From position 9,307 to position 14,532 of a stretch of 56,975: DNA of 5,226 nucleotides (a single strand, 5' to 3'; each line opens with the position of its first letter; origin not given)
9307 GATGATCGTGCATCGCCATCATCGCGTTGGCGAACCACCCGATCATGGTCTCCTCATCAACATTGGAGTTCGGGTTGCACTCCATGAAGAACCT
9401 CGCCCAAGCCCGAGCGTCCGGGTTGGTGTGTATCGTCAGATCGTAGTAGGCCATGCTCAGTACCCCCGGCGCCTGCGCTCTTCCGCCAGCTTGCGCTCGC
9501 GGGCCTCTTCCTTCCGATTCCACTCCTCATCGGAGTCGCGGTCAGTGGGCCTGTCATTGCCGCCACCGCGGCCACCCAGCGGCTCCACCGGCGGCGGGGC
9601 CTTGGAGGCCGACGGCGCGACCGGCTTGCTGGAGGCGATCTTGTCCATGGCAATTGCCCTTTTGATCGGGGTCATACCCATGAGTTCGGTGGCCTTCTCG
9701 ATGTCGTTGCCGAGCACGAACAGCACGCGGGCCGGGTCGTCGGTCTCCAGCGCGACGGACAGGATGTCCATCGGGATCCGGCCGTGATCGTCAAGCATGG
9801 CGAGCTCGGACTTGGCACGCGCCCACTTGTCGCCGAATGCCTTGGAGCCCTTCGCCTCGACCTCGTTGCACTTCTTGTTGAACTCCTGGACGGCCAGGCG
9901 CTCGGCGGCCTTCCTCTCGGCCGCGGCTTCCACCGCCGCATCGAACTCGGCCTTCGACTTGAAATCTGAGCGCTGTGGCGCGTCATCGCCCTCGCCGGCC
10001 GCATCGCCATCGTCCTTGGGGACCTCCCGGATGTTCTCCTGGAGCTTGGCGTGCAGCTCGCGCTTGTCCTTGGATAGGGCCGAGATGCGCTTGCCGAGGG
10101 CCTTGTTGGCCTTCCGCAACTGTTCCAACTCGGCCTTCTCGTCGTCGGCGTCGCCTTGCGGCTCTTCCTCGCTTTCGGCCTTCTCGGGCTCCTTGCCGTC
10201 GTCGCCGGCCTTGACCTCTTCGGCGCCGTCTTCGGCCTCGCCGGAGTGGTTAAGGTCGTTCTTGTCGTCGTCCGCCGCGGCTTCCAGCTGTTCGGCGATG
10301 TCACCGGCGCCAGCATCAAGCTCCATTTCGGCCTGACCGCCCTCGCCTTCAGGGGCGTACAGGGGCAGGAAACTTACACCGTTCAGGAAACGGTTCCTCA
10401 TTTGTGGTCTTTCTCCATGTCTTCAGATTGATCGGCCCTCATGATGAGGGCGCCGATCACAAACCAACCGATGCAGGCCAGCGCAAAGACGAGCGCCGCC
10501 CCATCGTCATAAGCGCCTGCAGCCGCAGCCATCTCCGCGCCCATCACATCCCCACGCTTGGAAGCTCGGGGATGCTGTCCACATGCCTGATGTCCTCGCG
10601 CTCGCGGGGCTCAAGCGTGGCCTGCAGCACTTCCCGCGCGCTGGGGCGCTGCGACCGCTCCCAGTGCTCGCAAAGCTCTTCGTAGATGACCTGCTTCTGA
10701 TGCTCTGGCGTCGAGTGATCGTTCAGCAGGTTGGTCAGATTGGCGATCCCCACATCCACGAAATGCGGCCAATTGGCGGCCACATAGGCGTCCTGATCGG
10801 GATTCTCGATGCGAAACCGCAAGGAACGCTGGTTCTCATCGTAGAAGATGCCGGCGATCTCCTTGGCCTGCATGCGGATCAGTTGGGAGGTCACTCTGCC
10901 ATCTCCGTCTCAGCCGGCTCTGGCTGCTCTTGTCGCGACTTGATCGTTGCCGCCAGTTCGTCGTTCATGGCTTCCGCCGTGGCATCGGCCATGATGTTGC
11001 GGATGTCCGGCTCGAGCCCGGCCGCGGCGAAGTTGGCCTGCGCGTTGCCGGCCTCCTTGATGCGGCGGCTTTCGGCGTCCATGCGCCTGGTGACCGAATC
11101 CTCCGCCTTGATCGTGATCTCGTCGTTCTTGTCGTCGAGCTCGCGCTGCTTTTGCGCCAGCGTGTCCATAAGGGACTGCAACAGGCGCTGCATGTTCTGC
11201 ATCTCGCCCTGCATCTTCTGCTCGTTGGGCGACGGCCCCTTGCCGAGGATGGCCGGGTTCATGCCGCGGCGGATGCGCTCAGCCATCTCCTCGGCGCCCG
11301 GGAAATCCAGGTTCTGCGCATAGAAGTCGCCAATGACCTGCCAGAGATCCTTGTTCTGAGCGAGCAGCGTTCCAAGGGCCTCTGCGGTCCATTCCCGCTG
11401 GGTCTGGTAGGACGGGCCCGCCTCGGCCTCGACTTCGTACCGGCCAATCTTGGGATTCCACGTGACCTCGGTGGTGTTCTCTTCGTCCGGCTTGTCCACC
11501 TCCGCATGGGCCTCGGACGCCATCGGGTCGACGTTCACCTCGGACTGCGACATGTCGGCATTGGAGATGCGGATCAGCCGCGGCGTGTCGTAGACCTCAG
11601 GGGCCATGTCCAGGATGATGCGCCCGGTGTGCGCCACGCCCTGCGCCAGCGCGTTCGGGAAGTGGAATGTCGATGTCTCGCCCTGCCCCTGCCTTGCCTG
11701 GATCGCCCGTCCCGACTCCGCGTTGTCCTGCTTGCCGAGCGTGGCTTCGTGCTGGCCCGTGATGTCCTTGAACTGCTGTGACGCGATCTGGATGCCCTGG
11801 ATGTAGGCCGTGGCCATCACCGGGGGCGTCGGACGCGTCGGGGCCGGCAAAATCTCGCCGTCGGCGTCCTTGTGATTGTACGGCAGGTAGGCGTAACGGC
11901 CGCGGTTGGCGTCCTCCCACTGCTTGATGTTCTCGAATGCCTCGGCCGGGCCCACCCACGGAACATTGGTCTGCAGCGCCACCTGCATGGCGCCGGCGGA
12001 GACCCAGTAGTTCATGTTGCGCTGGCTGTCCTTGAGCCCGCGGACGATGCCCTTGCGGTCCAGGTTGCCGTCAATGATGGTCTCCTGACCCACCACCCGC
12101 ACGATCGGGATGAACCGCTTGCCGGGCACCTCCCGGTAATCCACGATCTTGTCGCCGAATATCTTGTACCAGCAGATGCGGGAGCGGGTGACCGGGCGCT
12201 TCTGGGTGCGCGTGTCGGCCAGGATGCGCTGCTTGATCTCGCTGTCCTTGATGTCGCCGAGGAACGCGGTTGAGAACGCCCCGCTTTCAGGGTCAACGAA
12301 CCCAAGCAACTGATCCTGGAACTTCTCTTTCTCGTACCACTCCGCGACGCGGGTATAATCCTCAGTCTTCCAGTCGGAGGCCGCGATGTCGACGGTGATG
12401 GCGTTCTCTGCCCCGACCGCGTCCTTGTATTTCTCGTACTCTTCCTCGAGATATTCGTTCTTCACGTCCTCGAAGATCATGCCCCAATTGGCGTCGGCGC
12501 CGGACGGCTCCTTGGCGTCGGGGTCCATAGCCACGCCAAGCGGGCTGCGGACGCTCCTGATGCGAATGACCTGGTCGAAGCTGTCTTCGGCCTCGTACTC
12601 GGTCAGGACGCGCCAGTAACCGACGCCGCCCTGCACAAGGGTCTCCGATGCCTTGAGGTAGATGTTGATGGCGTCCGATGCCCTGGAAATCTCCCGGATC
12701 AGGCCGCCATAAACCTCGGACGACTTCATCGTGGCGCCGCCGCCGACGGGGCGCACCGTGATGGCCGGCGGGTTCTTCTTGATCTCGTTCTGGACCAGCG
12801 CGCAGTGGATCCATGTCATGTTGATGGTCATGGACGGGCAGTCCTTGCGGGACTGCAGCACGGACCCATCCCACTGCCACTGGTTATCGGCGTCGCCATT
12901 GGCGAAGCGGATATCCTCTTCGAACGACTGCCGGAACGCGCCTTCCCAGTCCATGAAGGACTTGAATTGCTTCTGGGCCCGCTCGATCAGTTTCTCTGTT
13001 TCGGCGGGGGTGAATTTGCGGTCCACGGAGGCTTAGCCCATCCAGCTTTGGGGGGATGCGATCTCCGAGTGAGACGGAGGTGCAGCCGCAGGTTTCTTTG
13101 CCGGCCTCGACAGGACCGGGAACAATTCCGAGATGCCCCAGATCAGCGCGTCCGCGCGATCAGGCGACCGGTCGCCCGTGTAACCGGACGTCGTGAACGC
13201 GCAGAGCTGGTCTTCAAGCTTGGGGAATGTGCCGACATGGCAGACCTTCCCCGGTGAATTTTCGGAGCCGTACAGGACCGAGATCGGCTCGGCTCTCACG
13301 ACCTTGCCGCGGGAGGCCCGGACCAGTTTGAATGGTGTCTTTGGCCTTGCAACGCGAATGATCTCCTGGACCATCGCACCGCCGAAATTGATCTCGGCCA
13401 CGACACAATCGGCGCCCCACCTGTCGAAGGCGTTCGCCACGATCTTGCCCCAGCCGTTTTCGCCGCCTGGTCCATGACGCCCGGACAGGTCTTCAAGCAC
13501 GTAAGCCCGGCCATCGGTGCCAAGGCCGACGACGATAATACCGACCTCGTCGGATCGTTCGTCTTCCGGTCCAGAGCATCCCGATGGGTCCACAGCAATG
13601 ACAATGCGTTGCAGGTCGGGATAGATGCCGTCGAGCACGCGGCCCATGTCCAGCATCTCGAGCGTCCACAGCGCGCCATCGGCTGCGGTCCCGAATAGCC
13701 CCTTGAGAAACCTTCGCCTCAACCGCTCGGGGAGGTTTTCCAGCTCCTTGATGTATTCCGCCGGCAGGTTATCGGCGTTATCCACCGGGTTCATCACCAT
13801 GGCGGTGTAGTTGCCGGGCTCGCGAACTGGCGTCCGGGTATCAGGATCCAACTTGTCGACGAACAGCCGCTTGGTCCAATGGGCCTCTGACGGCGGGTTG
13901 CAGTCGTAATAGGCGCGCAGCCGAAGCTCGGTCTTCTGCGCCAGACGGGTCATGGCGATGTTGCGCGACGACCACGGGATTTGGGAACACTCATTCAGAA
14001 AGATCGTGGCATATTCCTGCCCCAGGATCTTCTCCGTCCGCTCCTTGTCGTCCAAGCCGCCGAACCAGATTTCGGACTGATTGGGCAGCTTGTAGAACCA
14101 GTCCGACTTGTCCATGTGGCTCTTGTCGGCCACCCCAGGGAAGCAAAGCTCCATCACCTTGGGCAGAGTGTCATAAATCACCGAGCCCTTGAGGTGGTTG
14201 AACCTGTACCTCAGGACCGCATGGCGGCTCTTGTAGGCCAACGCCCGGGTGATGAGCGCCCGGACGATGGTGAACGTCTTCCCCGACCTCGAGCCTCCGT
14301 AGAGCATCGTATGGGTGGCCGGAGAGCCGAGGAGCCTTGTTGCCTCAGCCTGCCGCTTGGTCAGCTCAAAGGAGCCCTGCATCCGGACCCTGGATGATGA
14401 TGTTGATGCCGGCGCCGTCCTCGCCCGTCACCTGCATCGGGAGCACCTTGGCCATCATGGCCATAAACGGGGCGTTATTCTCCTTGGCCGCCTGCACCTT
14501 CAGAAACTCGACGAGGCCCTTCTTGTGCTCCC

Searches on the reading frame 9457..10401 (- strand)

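Call 9: search_protein_families(library=phrogs, proteins=[window:9457-10401:-], max_evalue=0.001)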
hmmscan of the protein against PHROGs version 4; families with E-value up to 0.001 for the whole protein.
window:9457-10401:- (314 aa): 1 family
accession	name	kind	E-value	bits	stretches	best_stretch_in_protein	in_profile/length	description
phrog_8865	-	head and packaging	6.7e-19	69.7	1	43-304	18-295/297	head scaffolding protein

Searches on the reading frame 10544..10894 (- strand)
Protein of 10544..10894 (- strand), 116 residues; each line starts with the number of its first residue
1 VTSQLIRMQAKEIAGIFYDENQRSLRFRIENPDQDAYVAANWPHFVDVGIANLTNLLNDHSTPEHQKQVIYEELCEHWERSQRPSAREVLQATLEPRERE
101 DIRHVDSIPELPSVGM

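Call 34: search_protein_families(library=pfam, proteins=[window:10544-10894:-], max_evalue=0.1)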
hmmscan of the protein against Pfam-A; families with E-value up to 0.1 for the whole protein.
window:10544-10894:- (116 aa): 1 family
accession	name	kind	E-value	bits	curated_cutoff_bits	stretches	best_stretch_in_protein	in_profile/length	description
PF09802.14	Sec66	-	0.074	13.1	22.1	0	63-105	41-83/180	Preprotein translocase subunit Sec66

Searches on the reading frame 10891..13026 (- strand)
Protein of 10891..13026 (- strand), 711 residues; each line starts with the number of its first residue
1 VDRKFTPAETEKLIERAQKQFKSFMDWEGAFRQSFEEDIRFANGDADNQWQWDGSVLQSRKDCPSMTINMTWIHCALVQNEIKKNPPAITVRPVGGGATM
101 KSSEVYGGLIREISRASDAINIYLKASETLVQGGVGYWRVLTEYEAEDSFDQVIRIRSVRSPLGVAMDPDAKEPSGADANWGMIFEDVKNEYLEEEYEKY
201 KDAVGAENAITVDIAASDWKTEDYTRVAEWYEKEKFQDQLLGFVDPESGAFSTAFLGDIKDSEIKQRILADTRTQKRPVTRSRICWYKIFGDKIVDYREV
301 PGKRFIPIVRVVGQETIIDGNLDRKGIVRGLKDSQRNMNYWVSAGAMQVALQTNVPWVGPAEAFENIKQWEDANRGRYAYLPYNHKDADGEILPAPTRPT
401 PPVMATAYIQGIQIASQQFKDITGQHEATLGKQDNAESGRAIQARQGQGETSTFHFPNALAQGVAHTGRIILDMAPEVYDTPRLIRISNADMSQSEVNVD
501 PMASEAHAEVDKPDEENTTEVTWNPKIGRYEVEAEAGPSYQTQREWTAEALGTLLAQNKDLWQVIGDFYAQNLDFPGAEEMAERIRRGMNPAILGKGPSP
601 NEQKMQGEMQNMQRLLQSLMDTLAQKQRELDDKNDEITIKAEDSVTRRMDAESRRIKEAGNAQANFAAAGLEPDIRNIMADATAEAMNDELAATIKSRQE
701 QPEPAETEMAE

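Call 9: search_protein_families(library=phrogs, proteins=[window:10891-13026:-], max_evalue=0.001)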
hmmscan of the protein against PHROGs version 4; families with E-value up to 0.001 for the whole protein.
window:10891-13026:- (711 aa): 2 families
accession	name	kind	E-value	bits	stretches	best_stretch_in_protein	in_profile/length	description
phrog_156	-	head and packaging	7.7e-102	342.8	1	9-702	7-666/681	portal protein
phrog_14911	-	unknown function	1e-27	98.1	1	32-395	25-386/404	-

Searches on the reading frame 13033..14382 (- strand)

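Call 9: search_protein_families(library=phrogs, proteins=[window:13033-14382:-], max_evalue=0.001)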
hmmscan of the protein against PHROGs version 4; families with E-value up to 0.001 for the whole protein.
window:13033-14382:- (449 aa): 4 families
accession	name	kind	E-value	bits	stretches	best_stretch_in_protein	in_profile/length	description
phrog_979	-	head and packaging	3.3e-66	225.3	1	8-432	155-612/642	terminase large subunit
phrog_2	-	head and packaging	8.1e-29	101.9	1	5-430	264-603/807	terminase large subunit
phrog_38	-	head and packaging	5.3e-24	85.9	1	232-432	521-715/760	terminase large subunit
phrog_3717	-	head and packaging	8.4e-13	49.4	1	22-181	23-183/277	terminase large subunit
